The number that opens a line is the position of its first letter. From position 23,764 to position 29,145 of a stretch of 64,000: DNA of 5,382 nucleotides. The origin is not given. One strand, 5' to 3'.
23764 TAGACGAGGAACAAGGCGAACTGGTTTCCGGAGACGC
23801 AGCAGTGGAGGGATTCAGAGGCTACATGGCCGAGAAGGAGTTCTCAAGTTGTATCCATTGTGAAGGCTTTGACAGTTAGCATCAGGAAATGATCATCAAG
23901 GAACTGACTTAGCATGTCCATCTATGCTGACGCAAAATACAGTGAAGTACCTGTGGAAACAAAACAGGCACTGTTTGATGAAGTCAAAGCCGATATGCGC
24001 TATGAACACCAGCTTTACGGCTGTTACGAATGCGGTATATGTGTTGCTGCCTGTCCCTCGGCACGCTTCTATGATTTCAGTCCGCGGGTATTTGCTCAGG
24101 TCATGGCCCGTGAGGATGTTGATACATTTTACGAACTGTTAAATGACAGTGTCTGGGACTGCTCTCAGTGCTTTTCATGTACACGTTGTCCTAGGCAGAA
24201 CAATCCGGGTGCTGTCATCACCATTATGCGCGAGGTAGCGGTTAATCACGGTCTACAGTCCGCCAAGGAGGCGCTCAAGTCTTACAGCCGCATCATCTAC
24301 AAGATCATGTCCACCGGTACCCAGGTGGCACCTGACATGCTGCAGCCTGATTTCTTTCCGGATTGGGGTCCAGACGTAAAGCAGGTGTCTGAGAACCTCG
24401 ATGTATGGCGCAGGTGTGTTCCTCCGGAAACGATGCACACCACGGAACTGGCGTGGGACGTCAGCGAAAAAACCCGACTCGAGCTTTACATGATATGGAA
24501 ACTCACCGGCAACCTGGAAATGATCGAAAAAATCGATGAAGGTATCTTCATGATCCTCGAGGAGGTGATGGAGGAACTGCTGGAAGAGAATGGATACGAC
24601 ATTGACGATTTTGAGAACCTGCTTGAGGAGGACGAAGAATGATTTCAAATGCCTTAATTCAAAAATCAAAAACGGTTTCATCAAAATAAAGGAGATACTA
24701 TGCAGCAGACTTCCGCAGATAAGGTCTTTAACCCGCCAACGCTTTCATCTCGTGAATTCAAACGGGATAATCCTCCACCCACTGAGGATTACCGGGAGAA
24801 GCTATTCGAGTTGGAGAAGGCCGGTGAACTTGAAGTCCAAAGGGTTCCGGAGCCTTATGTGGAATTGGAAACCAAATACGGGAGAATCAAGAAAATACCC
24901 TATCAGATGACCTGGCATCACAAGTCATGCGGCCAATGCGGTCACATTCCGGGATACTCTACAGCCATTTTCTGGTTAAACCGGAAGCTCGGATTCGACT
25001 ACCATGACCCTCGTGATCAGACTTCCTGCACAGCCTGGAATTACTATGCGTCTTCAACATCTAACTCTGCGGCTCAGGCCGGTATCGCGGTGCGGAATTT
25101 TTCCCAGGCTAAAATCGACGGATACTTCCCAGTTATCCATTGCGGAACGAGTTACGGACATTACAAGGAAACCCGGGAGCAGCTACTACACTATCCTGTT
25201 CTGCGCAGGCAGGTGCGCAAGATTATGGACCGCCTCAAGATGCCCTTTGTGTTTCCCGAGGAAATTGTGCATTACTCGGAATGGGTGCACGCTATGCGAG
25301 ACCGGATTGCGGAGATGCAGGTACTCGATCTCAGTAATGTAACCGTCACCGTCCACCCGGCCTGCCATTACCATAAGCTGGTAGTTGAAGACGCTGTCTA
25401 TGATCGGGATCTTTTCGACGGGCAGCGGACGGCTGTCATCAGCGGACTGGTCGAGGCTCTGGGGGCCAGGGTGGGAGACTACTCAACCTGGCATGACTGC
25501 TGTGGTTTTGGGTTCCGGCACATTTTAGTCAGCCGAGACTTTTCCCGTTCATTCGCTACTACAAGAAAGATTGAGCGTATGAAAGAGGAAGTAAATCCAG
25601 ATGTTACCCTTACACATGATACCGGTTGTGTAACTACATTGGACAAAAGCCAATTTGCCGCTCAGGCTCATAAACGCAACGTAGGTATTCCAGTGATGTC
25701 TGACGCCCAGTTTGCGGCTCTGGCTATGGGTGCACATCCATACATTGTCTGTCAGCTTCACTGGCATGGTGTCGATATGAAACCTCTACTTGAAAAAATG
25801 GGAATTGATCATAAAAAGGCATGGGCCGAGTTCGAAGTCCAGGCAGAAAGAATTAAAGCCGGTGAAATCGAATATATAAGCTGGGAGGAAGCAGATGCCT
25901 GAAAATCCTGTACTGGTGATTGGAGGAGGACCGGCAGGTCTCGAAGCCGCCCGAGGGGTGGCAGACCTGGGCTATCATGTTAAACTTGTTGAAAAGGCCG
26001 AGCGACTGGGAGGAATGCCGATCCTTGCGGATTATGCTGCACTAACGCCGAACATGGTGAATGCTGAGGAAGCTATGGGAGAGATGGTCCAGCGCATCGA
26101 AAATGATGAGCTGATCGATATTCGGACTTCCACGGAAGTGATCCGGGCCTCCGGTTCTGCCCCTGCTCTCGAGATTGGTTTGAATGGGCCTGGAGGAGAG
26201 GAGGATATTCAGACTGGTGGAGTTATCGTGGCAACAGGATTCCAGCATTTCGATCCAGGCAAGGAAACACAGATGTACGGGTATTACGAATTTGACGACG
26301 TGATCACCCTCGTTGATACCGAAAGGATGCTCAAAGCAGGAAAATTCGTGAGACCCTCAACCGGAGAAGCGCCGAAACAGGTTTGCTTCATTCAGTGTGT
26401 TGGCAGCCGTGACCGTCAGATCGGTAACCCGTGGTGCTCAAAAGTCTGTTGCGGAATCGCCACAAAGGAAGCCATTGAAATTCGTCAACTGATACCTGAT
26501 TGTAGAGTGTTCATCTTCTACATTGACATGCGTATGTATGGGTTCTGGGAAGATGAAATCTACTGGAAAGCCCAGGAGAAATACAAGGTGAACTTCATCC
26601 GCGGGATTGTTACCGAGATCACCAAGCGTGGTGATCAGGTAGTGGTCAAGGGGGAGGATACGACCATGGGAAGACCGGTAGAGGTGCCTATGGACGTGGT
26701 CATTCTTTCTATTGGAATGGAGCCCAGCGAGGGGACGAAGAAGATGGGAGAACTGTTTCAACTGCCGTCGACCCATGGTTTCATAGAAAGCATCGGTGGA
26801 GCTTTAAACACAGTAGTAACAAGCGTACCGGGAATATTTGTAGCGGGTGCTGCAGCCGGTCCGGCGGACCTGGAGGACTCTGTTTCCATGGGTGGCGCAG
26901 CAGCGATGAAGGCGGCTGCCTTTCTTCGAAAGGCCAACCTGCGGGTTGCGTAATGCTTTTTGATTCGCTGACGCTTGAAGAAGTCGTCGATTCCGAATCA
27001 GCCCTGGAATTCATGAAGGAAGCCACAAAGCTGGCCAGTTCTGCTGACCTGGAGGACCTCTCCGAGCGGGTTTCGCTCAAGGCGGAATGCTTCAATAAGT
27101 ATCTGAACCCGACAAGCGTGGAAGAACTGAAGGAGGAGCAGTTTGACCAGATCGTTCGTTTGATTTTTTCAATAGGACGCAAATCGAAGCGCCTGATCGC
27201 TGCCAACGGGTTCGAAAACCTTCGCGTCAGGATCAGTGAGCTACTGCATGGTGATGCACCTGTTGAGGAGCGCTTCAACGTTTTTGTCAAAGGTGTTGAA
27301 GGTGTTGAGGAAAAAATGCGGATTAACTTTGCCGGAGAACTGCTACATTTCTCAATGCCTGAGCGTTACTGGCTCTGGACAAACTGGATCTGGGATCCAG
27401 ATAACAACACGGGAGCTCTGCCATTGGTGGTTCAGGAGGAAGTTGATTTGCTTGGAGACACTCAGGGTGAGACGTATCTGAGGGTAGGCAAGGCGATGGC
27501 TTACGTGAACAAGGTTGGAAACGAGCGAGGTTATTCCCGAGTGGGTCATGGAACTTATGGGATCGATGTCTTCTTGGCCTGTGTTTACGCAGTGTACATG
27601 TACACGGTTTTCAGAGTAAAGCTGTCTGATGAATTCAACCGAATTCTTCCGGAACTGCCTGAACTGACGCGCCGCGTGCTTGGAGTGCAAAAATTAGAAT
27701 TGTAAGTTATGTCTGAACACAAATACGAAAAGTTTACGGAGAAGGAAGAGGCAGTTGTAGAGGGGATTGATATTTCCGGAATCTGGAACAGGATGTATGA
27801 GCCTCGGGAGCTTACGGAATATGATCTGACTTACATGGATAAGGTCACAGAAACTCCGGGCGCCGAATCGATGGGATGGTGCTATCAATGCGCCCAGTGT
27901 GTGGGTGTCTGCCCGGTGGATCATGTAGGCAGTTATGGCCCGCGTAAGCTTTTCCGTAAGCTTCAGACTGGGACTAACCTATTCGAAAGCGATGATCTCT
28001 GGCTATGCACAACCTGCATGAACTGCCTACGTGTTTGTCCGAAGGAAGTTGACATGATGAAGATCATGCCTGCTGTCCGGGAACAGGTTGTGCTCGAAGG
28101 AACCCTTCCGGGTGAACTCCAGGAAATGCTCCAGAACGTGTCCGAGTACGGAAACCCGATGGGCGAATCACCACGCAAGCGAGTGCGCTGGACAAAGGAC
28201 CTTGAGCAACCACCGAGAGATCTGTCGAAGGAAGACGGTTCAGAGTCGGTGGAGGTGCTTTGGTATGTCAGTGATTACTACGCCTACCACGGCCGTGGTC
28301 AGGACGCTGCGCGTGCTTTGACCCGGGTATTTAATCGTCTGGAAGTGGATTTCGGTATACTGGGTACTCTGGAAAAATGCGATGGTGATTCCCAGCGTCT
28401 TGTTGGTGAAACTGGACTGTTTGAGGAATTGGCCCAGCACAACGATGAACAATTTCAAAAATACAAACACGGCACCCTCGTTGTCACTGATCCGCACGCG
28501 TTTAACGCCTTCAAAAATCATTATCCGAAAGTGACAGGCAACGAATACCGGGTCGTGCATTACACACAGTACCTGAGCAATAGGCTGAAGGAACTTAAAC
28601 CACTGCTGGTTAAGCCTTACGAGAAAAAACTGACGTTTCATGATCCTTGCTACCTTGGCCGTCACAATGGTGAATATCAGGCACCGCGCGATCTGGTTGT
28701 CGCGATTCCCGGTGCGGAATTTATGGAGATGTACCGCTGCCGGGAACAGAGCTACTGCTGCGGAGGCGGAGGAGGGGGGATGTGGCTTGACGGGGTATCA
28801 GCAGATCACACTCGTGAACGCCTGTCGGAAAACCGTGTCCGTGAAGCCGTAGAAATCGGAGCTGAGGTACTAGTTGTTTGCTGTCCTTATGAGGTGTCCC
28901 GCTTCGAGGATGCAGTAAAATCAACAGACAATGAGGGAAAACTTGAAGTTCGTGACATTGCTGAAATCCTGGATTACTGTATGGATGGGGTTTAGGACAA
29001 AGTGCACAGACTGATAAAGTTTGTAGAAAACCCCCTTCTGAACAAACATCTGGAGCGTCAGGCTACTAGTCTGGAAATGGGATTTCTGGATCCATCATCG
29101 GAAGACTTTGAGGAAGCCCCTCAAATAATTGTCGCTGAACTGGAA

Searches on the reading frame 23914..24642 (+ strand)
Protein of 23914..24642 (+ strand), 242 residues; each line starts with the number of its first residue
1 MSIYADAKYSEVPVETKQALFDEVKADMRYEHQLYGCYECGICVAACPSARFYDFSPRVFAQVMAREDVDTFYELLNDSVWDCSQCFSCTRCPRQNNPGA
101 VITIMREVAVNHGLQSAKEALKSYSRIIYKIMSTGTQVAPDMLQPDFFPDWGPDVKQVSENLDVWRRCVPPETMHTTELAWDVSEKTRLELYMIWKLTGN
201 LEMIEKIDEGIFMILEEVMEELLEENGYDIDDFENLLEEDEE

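Call 8: search_protein_families(library=pfam, proteins=[window:23914-24642:+], max_evalue=0.001)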
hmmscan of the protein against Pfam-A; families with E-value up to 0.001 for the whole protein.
window:23914-24642:+ (242 aa): 4 families
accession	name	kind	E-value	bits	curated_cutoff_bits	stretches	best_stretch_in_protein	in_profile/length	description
PF13183.11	Fer4_8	-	1.4e-08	35.6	27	1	34-94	2-66/68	4Fe-4S dicluster domain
PF13534.11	Fer4_17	-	5.3e-06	27.3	22.2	1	37-94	2-58/61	4Fe-4S dicluster domain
PF13187.11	Fer4_9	-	8.6e-06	26.1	27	1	37-95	2-50/52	4Fe-4S dicluster domain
PF13237.11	Fer4_10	-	0.00016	21.9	25.5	1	36-91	8-50/53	4Fe-4S dicluster domain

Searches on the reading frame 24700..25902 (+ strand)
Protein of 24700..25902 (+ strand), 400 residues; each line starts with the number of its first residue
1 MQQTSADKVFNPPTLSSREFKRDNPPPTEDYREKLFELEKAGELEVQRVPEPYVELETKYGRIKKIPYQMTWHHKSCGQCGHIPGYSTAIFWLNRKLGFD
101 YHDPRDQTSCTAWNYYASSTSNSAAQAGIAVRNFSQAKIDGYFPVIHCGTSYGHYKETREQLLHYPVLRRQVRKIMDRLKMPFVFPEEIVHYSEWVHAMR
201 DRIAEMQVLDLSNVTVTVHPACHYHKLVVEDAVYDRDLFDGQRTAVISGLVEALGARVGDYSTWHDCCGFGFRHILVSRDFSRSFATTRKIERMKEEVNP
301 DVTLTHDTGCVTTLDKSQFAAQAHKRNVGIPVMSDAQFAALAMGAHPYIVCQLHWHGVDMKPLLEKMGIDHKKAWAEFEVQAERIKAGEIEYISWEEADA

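Call 8: search_protein_families(library=pfam, proteins=[window:24700-25902:+], max_evalue=0.001)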
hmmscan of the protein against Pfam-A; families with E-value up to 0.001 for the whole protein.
window:24700-25902:+ (400 aa): 1 family
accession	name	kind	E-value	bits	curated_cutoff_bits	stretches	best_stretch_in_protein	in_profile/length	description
PF02754.22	CCG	-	1.1e-08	35.5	20.6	1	216-315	1-85/85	Cysteine-rich domain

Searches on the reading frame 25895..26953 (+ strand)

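Call 8: search_protein_families(library=pfam, proteins=[window:25895-26953:+], max_evalue=0.001)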
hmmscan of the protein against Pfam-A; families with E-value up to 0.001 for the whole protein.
window:25895-26953:+ (352 aa): 9 families
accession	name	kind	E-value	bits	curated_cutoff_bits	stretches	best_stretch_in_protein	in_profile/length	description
PF07992.20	Pyr_redox_2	-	3.9e-17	63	26.1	1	6-323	3-281/291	Pyridine nucleotide-disulphide oxidoreductase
PF12831.13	FAD_oxidored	-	9.8e-08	32.1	27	1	6-67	2-67/416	FAD dependent oxidoreductase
PF01134.28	GIDA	-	6.4e-07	29.2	22.1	1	6-45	2-42/391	Glucose inhibited division protein A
PF13738.12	Pyr_redox_3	-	5.9e-06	26.2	30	0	4-117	165-268/305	Pyridine nucleotide-disulphide oxidoreductase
PF13450.12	NAD_binding_8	-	2.6e-05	24.9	21.9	1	8-40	1-33/68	NAD(P)-binding Rossmann-like domain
PF00070.33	Pyr_redox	-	3.2e-05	24.8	22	1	6-39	2-35/82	Pyridine nucleotide-disulphide oxidoreductase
PF03486.20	HI0933_like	-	0.00013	21.9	50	1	6-39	3-36/244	HI0933-like protein Rossmann domain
PF00890.30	FAD_binding_2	-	0.00034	20.4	20.4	1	6-40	2-36/414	FAD binding domain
PF13454.12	NAD_binding_9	-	0.00044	20.7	21.8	0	225-275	109-154/155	FAD-NAD(P)-binding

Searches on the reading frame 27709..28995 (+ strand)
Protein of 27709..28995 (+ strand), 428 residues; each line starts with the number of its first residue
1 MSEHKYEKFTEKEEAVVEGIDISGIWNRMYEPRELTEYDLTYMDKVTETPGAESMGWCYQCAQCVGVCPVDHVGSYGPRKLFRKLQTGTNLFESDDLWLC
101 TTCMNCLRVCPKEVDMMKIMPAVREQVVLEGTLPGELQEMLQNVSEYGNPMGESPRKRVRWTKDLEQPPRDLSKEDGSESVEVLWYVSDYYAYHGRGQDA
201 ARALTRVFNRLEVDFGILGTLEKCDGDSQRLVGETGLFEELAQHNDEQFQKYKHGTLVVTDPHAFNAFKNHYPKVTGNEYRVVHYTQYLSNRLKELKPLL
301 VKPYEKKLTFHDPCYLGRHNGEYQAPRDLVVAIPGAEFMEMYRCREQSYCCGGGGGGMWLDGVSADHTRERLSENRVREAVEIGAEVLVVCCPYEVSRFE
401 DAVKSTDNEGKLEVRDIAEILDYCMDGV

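Call 8: search_protein_families(library=pfam, proteins=[window:27709-28995:+], max_evalue=0.001)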
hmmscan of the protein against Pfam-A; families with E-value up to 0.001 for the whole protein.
window:27709-28995:+ (428 aa): 9 families
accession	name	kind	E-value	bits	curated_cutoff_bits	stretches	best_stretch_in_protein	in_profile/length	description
PF02754.22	CCG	-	4.6e-19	68.8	20.6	1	309-393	2-78/85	Cysteine-rich domain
PF13187.11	Fer4_9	-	6e-09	36.2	27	1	58-113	2-50/52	4Fe-4S dicluster domain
PF13183.11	Fer4_8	-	2.4e-08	34.8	27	1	58-114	5-68/68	4Fe-4S dicluster domain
PF13534.11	Fer4_17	-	2.9e-07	31.4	22.2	1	58-115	2-61/61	4Fe-4S dicluster domain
PF13484.11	Fer4_16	-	4.8e-07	30.9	30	0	28-70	22-65/66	4Fe-4S double cluster binding domain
PF13237.11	Fer4_10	-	2.3e-06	27.8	25.5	1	58-111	9-53/53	4Fe-4S dicluster domain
PF12838.12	Fer4_7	-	0.00038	21.3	27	1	58-113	2-51/52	4Fe-4S dicluster domain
PF14697.11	Fer4_21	-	0.00043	20.8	35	0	58-71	41-55/59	4Fe-4S dicluster domain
PF13746.11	Fer4_18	-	0.0005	20.7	27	0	96-118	57-79/114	4Fe-4S dicluster domain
